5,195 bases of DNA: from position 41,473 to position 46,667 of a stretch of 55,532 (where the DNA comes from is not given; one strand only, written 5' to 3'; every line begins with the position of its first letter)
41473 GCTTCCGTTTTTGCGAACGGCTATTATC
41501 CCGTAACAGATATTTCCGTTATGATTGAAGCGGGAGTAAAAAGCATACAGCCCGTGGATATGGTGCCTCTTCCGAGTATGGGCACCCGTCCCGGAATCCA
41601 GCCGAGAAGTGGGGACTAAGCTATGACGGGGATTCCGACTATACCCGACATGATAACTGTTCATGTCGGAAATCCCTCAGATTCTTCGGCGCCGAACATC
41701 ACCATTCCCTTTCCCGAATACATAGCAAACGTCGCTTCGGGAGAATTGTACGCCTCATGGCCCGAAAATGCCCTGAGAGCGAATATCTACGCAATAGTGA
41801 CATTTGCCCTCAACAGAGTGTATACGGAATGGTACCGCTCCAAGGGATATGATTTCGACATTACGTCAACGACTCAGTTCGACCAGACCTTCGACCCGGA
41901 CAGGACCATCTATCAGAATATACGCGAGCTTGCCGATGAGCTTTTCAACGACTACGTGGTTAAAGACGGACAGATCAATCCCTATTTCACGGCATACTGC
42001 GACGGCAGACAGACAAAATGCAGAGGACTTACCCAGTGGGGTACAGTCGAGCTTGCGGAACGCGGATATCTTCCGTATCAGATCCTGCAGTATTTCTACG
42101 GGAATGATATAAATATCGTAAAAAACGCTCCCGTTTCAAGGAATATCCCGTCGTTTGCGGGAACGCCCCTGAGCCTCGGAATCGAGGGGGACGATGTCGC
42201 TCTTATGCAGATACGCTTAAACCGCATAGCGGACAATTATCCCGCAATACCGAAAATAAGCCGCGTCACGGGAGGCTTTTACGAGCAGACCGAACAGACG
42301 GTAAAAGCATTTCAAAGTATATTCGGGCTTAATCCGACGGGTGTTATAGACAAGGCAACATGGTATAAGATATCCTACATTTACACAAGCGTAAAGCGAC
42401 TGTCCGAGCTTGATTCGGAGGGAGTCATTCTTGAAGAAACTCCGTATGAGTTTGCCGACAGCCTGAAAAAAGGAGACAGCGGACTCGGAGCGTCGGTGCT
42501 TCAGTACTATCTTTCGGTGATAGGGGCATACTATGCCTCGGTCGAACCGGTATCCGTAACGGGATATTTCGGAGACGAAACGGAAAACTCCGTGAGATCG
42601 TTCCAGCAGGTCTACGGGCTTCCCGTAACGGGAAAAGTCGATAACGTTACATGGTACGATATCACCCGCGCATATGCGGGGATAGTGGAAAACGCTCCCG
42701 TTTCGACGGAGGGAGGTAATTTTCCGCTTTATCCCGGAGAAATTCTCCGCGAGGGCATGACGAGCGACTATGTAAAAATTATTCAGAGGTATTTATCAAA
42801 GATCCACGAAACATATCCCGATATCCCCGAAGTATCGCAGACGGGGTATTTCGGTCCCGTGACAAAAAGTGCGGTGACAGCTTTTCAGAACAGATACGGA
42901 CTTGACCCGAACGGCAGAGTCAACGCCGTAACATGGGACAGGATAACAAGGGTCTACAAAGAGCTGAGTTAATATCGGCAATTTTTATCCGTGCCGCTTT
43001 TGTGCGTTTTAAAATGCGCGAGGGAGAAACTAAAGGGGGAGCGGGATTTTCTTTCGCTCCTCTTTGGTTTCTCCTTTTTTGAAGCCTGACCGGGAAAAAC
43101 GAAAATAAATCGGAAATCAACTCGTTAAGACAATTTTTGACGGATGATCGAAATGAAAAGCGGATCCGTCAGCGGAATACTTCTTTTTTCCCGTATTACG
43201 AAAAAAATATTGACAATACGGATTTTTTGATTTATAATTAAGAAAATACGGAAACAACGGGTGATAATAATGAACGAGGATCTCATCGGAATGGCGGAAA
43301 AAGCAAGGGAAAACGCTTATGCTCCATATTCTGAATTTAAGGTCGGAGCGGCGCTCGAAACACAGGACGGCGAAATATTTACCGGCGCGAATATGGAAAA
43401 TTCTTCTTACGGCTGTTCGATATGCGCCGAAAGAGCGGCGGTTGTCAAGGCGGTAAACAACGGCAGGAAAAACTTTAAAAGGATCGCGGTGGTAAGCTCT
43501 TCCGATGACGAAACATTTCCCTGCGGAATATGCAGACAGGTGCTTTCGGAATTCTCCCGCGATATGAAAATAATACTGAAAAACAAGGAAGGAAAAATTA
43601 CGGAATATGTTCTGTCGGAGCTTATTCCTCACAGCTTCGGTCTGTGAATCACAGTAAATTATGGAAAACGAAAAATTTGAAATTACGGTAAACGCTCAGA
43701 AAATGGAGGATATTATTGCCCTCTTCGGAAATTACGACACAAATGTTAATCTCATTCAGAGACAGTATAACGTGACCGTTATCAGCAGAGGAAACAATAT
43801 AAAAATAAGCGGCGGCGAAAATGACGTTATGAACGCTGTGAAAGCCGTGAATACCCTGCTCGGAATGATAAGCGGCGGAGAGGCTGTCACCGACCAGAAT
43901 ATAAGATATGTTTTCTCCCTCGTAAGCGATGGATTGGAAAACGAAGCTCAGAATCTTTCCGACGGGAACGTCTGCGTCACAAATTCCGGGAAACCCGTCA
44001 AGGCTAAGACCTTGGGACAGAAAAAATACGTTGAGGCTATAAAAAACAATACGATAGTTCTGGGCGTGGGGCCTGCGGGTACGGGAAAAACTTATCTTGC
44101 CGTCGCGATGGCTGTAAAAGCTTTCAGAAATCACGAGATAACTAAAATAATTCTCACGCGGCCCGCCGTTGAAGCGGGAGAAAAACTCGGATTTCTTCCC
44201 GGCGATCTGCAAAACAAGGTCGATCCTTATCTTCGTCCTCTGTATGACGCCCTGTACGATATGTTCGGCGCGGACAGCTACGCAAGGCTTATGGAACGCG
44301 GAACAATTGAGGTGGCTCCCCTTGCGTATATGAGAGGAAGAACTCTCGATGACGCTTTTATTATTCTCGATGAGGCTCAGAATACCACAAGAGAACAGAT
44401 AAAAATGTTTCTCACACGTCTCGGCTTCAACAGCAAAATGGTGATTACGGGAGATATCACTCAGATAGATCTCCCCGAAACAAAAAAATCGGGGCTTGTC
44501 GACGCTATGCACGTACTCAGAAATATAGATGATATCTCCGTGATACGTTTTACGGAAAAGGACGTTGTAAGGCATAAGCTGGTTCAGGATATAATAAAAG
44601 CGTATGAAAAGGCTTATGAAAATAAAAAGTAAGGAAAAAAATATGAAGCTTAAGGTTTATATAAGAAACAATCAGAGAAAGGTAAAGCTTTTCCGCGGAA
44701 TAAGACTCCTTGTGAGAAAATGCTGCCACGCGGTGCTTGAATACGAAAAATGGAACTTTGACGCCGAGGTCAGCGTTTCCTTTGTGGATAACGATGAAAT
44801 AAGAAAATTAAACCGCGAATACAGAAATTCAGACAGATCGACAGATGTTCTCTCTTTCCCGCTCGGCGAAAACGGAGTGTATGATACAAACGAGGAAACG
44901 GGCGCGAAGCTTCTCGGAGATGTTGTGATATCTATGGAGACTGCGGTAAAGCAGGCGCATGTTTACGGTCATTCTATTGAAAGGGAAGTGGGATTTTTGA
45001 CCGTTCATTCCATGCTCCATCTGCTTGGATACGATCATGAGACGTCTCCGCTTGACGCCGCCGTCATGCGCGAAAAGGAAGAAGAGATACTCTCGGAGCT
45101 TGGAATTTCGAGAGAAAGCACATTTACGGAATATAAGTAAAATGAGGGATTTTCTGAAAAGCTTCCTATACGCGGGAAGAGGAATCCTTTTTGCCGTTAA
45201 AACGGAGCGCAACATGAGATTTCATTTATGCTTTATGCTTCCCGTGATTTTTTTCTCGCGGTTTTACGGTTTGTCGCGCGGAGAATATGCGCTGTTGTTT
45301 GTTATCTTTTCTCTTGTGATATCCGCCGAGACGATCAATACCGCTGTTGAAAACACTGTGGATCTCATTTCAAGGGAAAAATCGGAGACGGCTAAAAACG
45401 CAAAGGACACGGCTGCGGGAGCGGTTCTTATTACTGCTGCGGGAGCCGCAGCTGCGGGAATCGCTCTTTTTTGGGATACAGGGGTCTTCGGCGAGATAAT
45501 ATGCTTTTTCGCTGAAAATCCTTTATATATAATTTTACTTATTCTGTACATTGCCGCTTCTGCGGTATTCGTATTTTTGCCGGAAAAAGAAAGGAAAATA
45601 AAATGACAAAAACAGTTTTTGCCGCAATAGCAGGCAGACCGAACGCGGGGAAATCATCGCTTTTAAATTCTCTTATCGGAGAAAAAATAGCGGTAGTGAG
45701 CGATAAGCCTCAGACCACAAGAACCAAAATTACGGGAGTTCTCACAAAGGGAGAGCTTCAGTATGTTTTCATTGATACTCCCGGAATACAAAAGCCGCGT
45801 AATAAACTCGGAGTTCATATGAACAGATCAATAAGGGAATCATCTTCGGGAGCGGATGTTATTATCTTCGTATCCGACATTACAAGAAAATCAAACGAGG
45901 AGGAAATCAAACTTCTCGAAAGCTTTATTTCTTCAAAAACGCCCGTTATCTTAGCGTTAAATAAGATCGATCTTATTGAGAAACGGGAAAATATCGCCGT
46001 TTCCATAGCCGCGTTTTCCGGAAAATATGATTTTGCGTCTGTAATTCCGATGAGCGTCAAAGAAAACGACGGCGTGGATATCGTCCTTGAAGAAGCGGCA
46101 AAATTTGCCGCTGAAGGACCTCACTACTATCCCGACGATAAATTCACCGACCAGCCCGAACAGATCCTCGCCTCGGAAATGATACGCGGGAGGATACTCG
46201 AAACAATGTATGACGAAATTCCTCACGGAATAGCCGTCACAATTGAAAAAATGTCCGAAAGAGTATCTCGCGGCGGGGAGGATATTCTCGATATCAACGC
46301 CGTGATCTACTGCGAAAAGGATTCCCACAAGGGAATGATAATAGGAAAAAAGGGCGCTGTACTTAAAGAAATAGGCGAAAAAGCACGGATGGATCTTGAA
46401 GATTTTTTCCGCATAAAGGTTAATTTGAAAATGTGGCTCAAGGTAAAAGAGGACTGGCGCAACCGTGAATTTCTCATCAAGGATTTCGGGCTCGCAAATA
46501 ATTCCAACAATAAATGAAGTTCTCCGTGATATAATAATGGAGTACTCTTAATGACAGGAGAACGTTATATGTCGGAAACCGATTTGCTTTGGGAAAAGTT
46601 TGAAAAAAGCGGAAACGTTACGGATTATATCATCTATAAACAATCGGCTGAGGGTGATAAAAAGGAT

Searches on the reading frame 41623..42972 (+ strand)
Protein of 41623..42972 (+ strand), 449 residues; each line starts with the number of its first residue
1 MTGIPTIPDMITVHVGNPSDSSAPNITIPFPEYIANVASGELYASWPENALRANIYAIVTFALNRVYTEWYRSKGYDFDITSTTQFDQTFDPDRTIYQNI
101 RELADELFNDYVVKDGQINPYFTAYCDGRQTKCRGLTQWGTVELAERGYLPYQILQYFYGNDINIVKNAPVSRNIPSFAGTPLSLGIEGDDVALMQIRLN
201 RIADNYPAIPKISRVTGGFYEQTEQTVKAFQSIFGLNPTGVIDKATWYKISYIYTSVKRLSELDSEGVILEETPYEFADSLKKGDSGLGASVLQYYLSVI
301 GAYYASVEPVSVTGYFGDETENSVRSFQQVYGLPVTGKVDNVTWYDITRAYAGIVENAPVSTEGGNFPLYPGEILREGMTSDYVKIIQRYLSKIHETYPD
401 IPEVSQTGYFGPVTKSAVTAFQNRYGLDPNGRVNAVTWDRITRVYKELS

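Call 63: search_protein_families(library=pfam, proteins=[window:41623-42972:+], max_evalue=0.001)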
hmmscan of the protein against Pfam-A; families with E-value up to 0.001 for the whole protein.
window:41623-42972:+ (449 aa): 2 families
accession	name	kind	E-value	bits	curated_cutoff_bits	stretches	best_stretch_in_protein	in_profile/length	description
PF01471.23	PG_binding_1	-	3.4e-44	149.3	23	3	292-344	7-54/57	Putative peptidoglycan binding domain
PF08486.15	SpoIID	-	2.9e-05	25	23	1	27-92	10-69/97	Stage II sporulation protein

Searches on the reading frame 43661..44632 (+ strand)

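Call 83: search_protein_families(library=pfam, proteins=[window:43661-44632:+], max_evalue=0.001)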
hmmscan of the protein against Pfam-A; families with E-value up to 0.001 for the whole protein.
window:43661-44632:+ (323 aa): 7 families
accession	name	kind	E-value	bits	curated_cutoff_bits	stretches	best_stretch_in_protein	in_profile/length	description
PF02562.22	PhoH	-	1.7e-100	335.1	27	1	113-316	2-205/205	PhoH-like protein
PF13245.12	AAA_19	-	3.3e-08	34.2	25.1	1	120-269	1-129/134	AAA domain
PF13604.12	AAA_30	-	4.1e-07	30.4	27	1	119-270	5-129/191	AAA domain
PF01695.23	IstB_IS21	-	3.6e-06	27.1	24.1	1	114-157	79-119/238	IstB-like ATP binding protein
PF00270.35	DEAD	-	0.00032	20.9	26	0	119-166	3-51/167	DEAD/DEAH box helicase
PF13401.12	AAA_22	-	0.00035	21.3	27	0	130-254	5-108/130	AAA domain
PF23254.1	KH_PARP14_8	-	0.00085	19.6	27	0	19-67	11-62/66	PARP14-like, eighth type I KH domain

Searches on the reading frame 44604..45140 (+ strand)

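Call 83: search_protein_families(library=pfam, proteins=[window:44604-45140:+], max_evalue=0.001)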
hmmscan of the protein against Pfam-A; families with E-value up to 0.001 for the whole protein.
window:44604-45140:+ (178 aa): 1 family
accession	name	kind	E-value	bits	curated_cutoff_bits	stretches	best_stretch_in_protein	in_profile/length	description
PF02130.23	YbeY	-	1.2e-46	158.2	25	1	34-166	8-129/129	Endoribonuclease YbeY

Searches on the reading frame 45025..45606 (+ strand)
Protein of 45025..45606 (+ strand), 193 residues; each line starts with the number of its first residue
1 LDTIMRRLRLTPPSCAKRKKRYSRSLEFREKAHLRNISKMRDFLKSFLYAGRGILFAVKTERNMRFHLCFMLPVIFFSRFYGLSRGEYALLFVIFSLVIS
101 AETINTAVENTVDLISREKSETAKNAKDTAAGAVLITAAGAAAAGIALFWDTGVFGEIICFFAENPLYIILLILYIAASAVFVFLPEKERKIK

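Call 83: search_protein_families(library=pfam, proteins=[window:45025-45606:+], max_evalue=0.001)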
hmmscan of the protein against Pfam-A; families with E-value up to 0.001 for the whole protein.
window:45025-45606:+ (193 aa): 1 family
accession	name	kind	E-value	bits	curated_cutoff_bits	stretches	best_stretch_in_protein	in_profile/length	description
PF01219.24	DAGK_prokar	-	2.5e-31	108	22.3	1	49-149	2-102/102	Prokaryotic diacylglycerol kinase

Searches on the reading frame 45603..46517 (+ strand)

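Call 83: search_protein_families(library=pfam, proteins=[window:45603-46517:+], max_evalue=0.001)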
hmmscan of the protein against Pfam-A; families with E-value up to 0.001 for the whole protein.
window:45603-46517:+ (304 aa): 12 families
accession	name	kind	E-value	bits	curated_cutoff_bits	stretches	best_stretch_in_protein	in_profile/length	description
PF01926.29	MMR_HSR1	-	8.2e-26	90.8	21.9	1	7-121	2-113/113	50S ribosome-binding GTPase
PF07650.23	KH_2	-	2.5e-19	69.3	22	1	205-286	1-78/78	KH domain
PF02421.24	FeoB_N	-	1.8e-14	54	27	1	7-163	3-154/156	Ferrous iron transport protein B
PF00350.29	Dynamin_N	-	1.8e-10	41.6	27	1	8-40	2-34/168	Dynamin family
PF00009.33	GTP_EFTU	-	1.4e-08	35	26.5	1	49-167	66-184/188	Elongation factor Tu GTP binding domain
PF03193.22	RsgA_GTPase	-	4.5e-08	33.5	30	1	6-64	108-170/174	RsgA GTPase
PF04548.22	AIG1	-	4.9e-07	29.7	27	1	10-101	6-101/212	AIG1 family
PF02492.25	cobW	-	2.9e-06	27.4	20.7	1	46-132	77-163/180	CobW/HypB/UreG, nucleotide-binding domain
PF09439.16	SRPRB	-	0.00044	20.1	25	1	8-100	7-91/178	Signal recognition particle receptor beta subunit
PF03029.23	ATP_bind_1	-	0.00052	20.3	27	0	45-129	84-172/240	Conserved hypothetical ATP binding protein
PF10662.15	PduV-EutP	-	0.00075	19.8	21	0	11-159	8-135/143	Ethanolamine utilisation - propanediol utilisation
PF00013.35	KH_1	-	0.00081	19.5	21.5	0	241-263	9-33/66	KH domain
